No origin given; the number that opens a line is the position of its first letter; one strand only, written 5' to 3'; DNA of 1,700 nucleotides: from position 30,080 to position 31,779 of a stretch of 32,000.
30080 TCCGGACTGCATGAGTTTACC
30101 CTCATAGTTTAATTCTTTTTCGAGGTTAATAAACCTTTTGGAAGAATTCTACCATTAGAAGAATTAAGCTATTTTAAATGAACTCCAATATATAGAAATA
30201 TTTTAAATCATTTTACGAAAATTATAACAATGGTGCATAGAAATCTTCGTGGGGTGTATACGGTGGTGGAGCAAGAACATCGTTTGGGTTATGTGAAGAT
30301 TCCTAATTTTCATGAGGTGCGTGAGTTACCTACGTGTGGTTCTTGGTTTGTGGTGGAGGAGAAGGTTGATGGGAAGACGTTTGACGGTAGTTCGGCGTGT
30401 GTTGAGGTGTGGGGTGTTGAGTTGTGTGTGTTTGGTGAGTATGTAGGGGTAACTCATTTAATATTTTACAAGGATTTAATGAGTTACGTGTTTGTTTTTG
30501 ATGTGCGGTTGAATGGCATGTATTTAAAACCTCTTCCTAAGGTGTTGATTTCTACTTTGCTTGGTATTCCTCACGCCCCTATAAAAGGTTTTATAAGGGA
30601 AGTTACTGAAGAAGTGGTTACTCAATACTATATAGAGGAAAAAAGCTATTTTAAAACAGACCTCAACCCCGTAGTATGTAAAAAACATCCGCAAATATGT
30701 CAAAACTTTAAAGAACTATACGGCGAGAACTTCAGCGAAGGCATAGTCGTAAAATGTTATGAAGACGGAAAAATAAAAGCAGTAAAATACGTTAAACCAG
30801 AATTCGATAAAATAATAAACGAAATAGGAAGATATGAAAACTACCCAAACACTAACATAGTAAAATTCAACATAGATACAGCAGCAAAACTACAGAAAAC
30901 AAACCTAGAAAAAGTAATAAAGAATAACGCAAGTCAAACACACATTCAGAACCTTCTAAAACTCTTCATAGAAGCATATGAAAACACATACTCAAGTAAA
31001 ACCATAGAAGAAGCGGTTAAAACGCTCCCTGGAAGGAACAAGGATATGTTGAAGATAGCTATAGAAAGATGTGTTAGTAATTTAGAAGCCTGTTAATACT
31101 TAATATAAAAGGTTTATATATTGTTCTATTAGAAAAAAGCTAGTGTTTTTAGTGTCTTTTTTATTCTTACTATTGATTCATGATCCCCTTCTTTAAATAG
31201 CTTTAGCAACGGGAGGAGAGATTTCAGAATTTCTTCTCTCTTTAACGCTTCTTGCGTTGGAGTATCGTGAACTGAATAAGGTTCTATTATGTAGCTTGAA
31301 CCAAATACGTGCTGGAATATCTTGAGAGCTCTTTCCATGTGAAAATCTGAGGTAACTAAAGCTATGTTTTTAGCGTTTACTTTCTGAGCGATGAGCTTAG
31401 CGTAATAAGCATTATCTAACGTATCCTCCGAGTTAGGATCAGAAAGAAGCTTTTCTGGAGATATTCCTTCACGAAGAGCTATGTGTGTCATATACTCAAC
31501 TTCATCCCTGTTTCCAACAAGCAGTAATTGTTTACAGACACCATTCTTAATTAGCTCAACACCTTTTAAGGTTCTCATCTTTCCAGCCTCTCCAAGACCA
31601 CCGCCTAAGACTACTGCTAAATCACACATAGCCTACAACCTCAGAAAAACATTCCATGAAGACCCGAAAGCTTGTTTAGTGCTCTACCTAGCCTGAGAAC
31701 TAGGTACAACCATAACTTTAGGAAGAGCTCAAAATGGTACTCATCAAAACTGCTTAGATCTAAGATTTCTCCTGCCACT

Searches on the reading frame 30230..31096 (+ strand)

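Call 34: search_protein_families(library=pfam, proteins=[window:30230-31096:+], max_evalue=0.01)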
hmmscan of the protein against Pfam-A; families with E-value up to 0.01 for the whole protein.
window:30230-31096:+ (288 aa): 1 family
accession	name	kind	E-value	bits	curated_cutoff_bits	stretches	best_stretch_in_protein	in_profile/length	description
PF09414.15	RNA_ligase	-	1.5e-07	32.1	27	1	64-188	65-171/171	RNA ligase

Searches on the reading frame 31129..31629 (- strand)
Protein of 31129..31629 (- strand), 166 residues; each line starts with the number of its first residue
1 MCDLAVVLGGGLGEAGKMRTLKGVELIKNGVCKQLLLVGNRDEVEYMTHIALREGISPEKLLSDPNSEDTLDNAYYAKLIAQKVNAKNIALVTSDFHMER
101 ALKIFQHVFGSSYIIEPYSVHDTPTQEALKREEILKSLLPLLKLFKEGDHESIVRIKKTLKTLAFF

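Call 34: search_protein_families(library=pfam, proteins=[window:31129-31629:-], max_evalue=0.01)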
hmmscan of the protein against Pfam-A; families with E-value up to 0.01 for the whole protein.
window:31129-31629:- (166 aa): 1 family
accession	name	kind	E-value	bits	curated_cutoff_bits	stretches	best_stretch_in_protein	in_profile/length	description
PF02698.23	DUF218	-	2.9e-21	76.2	27.6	1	3-131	1-120/133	DUF218 domain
